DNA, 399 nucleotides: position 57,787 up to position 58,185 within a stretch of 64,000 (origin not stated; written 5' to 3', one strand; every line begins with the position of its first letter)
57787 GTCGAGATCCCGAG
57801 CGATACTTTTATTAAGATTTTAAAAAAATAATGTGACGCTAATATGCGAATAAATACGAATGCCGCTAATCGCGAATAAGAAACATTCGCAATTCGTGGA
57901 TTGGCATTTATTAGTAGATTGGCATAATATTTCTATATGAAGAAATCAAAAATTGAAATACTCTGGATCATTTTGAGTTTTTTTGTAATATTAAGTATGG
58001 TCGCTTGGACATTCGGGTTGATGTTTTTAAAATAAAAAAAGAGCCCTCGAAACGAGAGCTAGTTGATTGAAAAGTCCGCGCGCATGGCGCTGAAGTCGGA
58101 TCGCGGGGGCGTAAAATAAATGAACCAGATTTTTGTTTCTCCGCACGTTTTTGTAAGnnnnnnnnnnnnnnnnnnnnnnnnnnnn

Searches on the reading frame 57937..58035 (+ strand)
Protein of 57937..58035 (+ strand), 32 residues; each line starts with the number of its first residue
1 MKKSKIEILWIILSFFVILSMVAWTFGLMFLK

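Call 7: search_protein_families(library=pfam, proteins=[window:57937-58035:+], max_evalue=10)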
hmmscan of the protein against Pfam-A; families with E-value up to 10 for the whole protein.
window:57937-58035:+ (32 aa): 0 families

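Call 51: search_protein_families(library=pfam, proteins=[P0126, P0174, P0194, P0192, P0125, L004:5742-5945:-, L003:5691-5939:-, L086:3682-3963:-, L089:3675-3932:-], max_evalue=1)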
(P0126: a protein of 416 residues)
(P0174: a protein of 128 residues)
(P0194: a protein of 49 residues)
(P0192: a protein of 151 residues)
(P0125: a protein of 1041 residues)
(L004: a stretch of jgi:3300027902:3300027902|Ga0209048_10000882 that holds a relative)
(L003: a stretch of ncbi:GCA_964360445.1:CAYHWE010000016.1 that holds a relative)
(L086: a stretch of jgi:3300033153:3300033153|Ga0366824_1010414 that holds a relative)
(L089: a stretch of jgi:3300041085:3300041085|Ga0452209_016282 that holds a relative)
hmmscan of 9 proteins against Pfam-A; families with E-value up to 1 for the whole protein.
P0126 (416 aa): 10 families
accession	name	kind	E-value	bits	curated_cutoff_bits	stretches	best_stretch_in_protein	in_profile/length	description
PF21817.3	CapR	-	8.2e-34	116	24.2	6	171-213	15-67/67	CapR homology domain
PF14311.12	DUF4379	-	1.5e-30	105.6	24.5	6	49-84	20-55/56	Probable Treble clef zinc finger domain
PF01155.25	HypA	-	1e-10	42.1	28.9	3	52-87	66-97/112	Hydrogenase/urease nickel incorporation, metallochaperone, hypA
PF09723.15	Zn_ribbon_8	-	4.8e-08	33.3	34.4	3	187-220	7-40/41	Zinc ribbon domain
PF25206.1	DUF7836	-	7.3e-05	23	26.7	2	58-86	9-40/59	Domain of unknown function (DUF7836)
PF13192.12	Thioredoxin_3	-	0.0036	17.7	24.8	1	143-168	7-31/76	Thioredoxin domain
PF05265.19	DUF723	-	0.009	16.4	20.9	1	155-213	3-60/60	Protein of unknown function (DUF723)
PF14319.11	Zn_Tnp_IS91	-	0.05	14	26.3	1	57-100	39-80/90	Transposase zinc-binding domain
PF13761.12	DUF4166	-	0.074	13.2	23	0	216-315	79-183/184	Domain of unknown function (DUF4166)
PF09334.17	tRNA-synt_1g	-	0.41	9.8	20.1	0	237-307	133-196/391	tRNA synthetases class I (M)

P0174 (128 aa): 26 families (the best 25 are shown)
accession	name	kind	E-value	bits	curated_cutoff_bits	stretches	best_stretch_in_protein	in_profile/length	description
PF01155.25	HypA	-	1.3e-07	32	28.9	2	10-36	70-97/112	Hydrogenase/urease nickel incorporation, metallochaperone, hypA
PF21349.2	RUBY_RBDX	-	1.4e-05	24.9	26.5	1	72-97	3-28/30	Rubrerythrin, rubredoxin-like domain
PF18912.6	DZR_2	-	2.2e-05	24.6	27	2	7-34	18-45/56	Double zinc ribbon domain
PF12773.13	DZR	-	6.1e-05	23.5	27.3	1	10-34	12-33/45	Double zinc ribbon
PF09723.15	Zn_ribbon_8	-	0.00016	22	34.4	1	12-34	7-35/41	Zinc ribbon domain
PF01096.23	Zn_ribbon_TFIIS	-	0.00034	20.8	21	0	12-20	30-38/39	Transcription factor S-II (TFIIS)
PF08772.16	Zn_ribbon_NOB1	-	0.00087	19.8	24.9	1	10-36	8-34/72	Nin one binding (NOB1) Zn-ribbon like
PF08271.17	Zn_Ribbon_TF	-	0.0011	18.9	29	0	27-77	2-27/43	TFIIB zinc-binding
PF23458.2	DUF7130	-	0.0037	17.6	35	2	72-99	56-84/89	Domain of unknown function (DUF7130)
PF12172.15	zf-ChsH2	-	0.0043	17.2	23.2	1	11-36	12-36/37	ChsH2, rubredoxin-like zinc ribbon domain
PF13920.12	zf-C3HC4_3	-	0.017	15.4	27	0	71-95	25-46/49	Zinc finger, C3HC4 type (RING finger)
PF24463.1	DUF7577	-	0.021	14.9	28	1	88-97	5-14/27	Domain of unknown function (DUF7577)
PF13597.11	NRDD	-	0.023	13.8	26.2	1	9-34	507-530/562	Anaerobic ribonucleoside-triphosphate reductase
PF07295.17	DUF1451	-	0.037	14.6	26.1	1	12-34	115-140/146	Zinc-ribbon containing domain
PF07191.17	Zn_ribbon_6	-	0.039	14.4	25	0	9-33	15-37/67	Double zinc ribbon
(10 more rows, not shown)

P0194 (49 aa): 6 families
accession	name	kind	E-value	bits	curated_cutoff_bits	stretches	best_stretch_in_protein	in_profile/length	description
PF01155.25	HypA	-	0.0061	17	28.9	1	2-35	61-95/112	Hydrogenase/urease nickel incorporation, metallochaperone, hypA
PF22912.2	zf-DPOE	-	0.0078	16.8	21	1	13-47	6-39/58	Zinc finger domain of DNA polymerase-epsilon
PF15777.11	Anti-TRAP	-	0.025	15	32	1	3-35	4-39/59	Tryptophan RNA-binding attenuator protein inhibitory protein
PF05191.20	ADK_lid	-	0.085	13.2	26.6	0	9-19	19-29/36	Adenylate kinase, active site lid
PF21349.2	RUBY_RBDX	-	0.088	12.7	26.5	1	13-33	2-23/30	Rubrerythrin, rubredoxin-like domain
PF23455.1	DUF7129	-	0.36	11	30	1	14-35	14-36/45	Domain of unknown function (DUF7129)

P0192 (151 aa): 25 families
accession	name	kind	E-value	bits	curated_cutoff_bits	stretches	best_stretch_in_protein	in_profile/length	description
PF21817.3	CapR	-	4.9e-12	46.3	24.2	2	11-64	5-66/67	CapR homology domain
PF14311.12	DUF4379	-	3.3e-11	43.6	24.5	2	31-66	20-55/56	Probable Treble clef zinc finger domain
PF01155.25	HypA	-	1.2e-07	32.2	28.9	2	102-135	65-95/112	Hydrogenase/urease nickel incorporation, metallochaperone, hypA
PF09723.15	Zn_ribbon_8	-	6.8e-06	26.4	34.4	2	109-135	7-35/41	Zinc ribbon domain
PF25206.1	DUF7836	-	0.0013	19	26.7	1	38-79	7-51/59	Domain of unknown function (DUF7836)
PF14803.11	Zn_ribbon_Nudix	-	0.0019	18.5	25.6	1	127-135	1-9/34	Nudix N-terminal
PF15446.12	zf-PHD-like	-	0.0026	17.8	27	1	36-119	47-134/170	PHD/FYVE-zinc-finger like domain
PF12322.14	T4_baseplate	-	0.011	15.9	24.5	1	75-116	165-206/219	T4 bacteriophage base plate protein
PF13639.12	zf-RING_2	-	0.017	15.9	27.3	2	37-65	18-44/44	Ring finger domain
PF13717.11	Zn_ribbon_4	-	0.022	15.1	30.3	2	104-117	22-35/36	zinc-ribbon domain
PF01096.23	Zn_ribbon_TFIIS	-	0.023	14.9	21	2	37-49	27-39/39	Transcription factor S-II (TFIIS)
PF09845.14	OapC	-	0.026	15.2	23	1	40-107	3-68/133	Origin-associated protein OapC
PF12773.13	DZR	-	0.046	14.3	27.3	1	110-139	15-37/45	Double zinc ribbon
PF07191.17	Zn_ribbon_6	-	0.047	14.1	25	0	40-74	2-32/67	Double zinc ribbon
PF10416.15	IBD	-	0.049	14.1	25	0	85-119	26-61/128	Transcription-initiator DNA-binding domain IBD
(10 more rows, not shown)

P0125 (1041 aa): 9 families
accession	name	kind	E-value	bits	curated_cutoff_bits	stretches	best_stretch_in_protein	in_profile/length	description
PF21817.3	CapR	-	8.1e-68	225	24.2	14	80-123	16-67/67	CapR homology domain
PF14311.12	DUF4379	-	1.6e-60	201.6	24.5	13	791-837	9-55/56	Probable Treble clef zinc finger domain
PF01155.25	HypA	-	1.4e-11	44.8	28.9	4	929-964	66-97/112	Hydrogenase/urease nickel incorporation, metallochaperone, hypA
PF12451.13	VPS11_C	-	0.0053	17.3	25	0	595-616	18-39/45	Vacuolar protein sorting protein 11 C terminal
PF02906.19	Fe_hyd_lg_C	-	0.012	15.7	22.1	0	892-930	75-113/245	Iron only hydrogenase large subunit, C-terminal domain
PF20914.2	DNA_pol_IIIA_C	-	0.021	15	22.5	0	39-50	30-41/52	DNA polymerase III subunit alpha, C-terminal domain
PF20314.3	DUF6610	-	0.18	11.9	27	0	787-884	65-155/198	Family of unknown function (DUF6610)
PF13192.12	Thioredoxin_3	-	0.38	11.3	24.8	0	891-920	7-34/76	Thioredoxin domain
PF10863.13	NOP19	-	0.51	10.6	25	0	601-622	73-93/140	Nucleolar protein 19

L004:5742-5945:- (67 aa): 1 family
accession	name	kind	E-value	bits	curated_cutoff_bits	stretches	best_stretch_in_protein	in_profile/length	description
PF19792.4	DUF6276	-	0.12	12.9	27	1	2-50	2-49/128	Family of unknown function (DUF6276)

L003:5691-5939:- (82 aa): 1 family
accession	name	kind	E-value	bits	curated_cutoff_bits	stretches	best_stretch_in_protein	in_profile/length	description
PF12760.12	Zn_ribbon_IS1595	-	0.23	11.9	25.4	1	16-49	17-41/46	Transposase zinc-ribbon domain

L086:3682-3963:- (93 aa): 35 families (the best 25 are shown)
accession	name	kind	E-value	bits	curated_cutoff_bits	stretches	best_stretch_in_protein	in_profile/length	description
PF08772.16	Zn_ribbon_NOB1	-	9.7e-05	22.8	24.9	1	4-30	9-32/72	Nin one binding (NOB1) Zn-ribbon like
PF16919.11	PknG_rubred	-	0.0014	19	28.5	1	10-31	25-46/74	Protein kinase G rubredoxin domain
PF08271.17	Zn_Ribbon_TF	-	0.002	18.1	29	1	4-40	1-38/43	TFIIB zinc-binding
PF12773.13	DZR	-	0.0028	18.2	27.3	1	6-47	1-29/45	Double zinc ribbon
PF13453.11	Zn_ribbon_TFIIB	-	0.003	17.4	22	1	24-46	2-23/41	Transcription factor zinc-finger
PF21349.2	RUBY_RBDX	-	0.0032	17.3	26.5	1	23-35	18-30/30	Rubrerythrin, rubredoxin-like domain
PF24460.1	DUF7575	-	0.0051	16.6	28.5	0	22-32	4-14/28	Domain of unknown function (DUF7575)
PF09297.16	Zn_ribbon_NUD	-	0.0072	16.4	24.8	1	22-32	4-14/32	NADH pyrophosphatase zinc ribbon domain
PF18912.6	DZR_2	-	0.0098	16.1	27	1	5-34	9-34/56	Double zinc ribbon domain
PF14690.11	Zn_ribbon_ISL3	-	0.015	16.1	25.5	0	22-37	3-18/47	zinc-finger of transposase IS204/IS1001/IS1096/IS1165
PF01155.25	HypA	-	0.016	15.7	28.9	1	3-43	70-108/112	Hydrogenase/urease nickel incorporation, metallochaperone, hypA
PF13240.11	Zn_Ribbon_1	-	0.018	15.3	25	1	21-29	13-21/23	zinc-ribbon domain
PF09723.15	Zn_ribbon_8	-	0.019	15.4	34.4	1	5-31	7-37/41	Zinc ribbon domain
PF07191.17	Zn_ribbon_6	-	0.02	15.3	25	1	3-35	16-43/67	Double zinc ribbon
PF23455.1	DUF7129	-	0.028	14.6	30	0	6-37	14-43/45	Domain of unknown function (DUF7129)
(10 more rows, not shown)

L089:3675-3932:- (85 aa): 0 families

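Call 52: search_protein_families(library=phrogs, proteins=[P0001, P0002, P0003, L004:5742-5945:-, L003:5691-5939:-, L086:3682-3963:-, L089:3675-3932:-, P0194], max_evalue=1)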
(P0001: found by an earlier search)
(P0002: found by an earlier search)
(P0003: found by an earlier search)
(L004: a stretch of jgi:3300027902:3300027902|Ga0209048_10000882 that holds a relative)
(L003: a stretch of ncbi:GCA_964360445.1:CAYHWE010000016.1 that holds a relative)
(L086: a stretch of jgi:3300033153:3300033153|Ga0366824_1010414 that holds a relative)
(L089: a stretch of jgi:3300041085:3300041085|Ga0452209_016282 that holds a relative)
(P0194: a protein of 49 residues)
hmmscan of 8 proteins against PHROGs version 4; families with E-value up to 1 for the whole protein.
P0001 (68 aa): 11 families
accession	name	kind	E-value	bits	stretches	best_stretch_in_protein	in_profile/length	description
phrog_17317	-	unknown function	0.0027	18.3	1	1-29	1-27/31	-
phrog_21735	-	unknown function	0.045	14.8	1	9-39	5-37/61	-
phrog_9188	-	unknown function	0.06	14.6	1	6-31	37-63/70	-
phrog_19315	-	unknown function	0.091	12.8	1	8-43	259-295/348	-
phrog_681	-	DNA, RNA and nucleotide metabolism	0.1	12.1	1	5-30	399-430/576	endonuclease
phrog_25323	-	unknown function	0.14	13.1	1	4-52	79-132/159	-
phrog_22274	-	unknown function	0.45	12.2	1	7-36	11-40/81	-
phrog_36481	-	unknown function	0.46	11.6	1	8-31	15-37/60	-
phrog_10121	-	unknown function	0.65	11.2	1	5-30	73-98/109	-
phrog_3931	-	unknown function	0.72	11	1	7-31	29-53/59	-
phrog_10714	-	unknown function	0.78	11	1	8-36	74-103/109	-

P0002 (74 aa): 2 families
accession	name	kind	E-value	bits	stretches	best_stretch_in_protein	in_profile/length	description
phrog_681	-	DNA, RNA and nucleotide metabolism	0.032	13.8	1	5-53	328-372/576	endonuclease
phrog_36282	-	unknown function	0.15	13.5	1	28-71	20-63/77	-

P0003 (69 aa): 0 families

L004:5742-5945:- (67 aa): 0 families

L003:5691-5939:- (82 aa): 1 family
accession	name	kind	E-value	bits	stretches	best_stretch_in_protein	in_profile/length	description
phrog_11872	-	unknown function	0.13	13.7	0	53-74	17-38/97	-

L086:3682-3963:- (93 aa): 18 families
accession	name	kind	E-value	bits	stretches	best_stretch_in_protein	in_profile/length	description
phrog_10714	-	unknown function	0.00093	20.4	1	3-36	73-104/109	-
phrog_9188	-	unknown function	0.0027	18.9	1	4-31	39-64/70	-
phrog_22274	-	unknown function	0.0055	18.3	0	3-35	11-40/81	-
phrog_6586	-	unknown function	0.011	16.6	1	1-33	1-29/129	-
phrog_19315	-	unknown function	0.012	15.7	1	4-72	206-283/348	-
phrog_6332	-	unknown function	0.041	14.8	1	18-36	4-22/60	-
phrog_5602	-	unknown function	0.074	13.7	1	3-37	18-58/60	-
phrog_27132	-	unknown function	0.081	13.9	1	3-36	27-60/78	-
phrog_15471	-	DNA, RNA and nucleotide metabolism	0.12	13.1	1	19-72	100-151/183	HNH endonuclease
phrog_28897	-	unknown function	0.13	13.5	0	60-76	29-45/68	-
phrog_33828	-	unknown function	0.27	12.3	1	16-34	36-54/58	-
phrog_36481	-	unknown function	0.27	12.3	1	12-37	5-30/60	-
phrog_2546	-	unknown function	0.28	12.4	0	4-37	1-30/180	-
phrog_28450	-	unknown function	0.3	12.2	1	2-37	81-117/175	-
phrog_26488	-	unknown function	0.36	12.1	0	5-36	26-60/104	-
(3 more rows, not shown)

L089:3675-3932:- (85 aa): 0 families

P0194 (49 aa): 3 families
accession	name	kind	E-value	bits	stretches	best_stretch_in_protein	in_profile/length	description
phrog_3931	-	unknown function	0.023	15.8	1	7-35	25-53/59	-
phrog_22274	-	unknown function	0.19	13.4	1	9-37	9-37/81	-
phrog_35242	-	unknown function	0.58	11.1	1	27-41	37-51/71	-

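Call 53: search_protein_families(library=padloc, proteins=[P0001, P0002, P0003, L004:5742-5945:-, L003:5691-5939:-, L086:3682-3963:-, L089:3675-3932:-, P0194], max_evalue=1)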
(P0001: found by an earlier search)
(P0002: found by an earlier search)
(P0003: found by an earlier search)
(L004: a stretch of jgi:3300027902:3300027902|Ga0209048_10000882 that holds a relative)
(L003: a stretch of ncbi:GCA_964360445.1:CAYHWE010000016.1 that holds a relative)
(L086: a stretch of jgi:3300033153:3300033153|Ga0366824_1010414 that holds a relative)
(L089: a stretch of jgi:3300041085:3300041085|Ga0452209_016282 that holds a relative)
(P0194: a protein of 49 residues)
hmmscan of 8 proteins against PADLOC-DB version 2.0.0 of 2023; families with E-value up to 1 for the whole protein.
P0001 (68 aa): 0 families

P0002 (74 aa): 0 families

P0003 (69 aa): 0 families

L004:5742-5945:- (67 aa): 0 families

L003:5691-5939:- (82 aa): 0 families

L086:3682-3963:- (93 aa): 7 families
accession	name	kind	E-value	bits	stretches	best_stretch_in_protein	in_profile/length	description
PDLC01367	Cas8b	-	0.0076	14.6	1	19-73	4-56/63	CAS-I-B; effector_LS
PDLC00051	DruE4|DruE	-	0.02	10.4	1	5-36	1409-1440/1829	SNF2 family N-terminal domain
PDLC04162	HEC-08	-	0.034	11.3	1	3-41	243-281/358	-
PDLC01691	Cas12f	-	0.048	11.6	1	3-43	288-327/332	CAS-V-F; effector__SPE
PDLC01202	Cas8b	-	0.049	10.4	1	10-46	134-170/469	CAS-I-B; effector_LS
PDLC00014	DruE2|DruE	-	0.082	8.2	1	4-36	1494-1526/1928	SNF2 family N-terminal domain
PDLC01736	TniQ_IF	-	0.091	9.9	1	4-34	159-188/400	TniQ_1_I-F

L089:3675-3932:- (85 aa): 0 families

P0194 (49 aa): 0 families

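Call 95: search_protein_families(library=pfam, proteins=[window:57937-58035:+], max_evalue=0.01)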
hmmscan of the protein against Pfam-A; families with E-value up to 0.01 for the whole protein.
window:57937-58035:+ (32 aa): 0 families
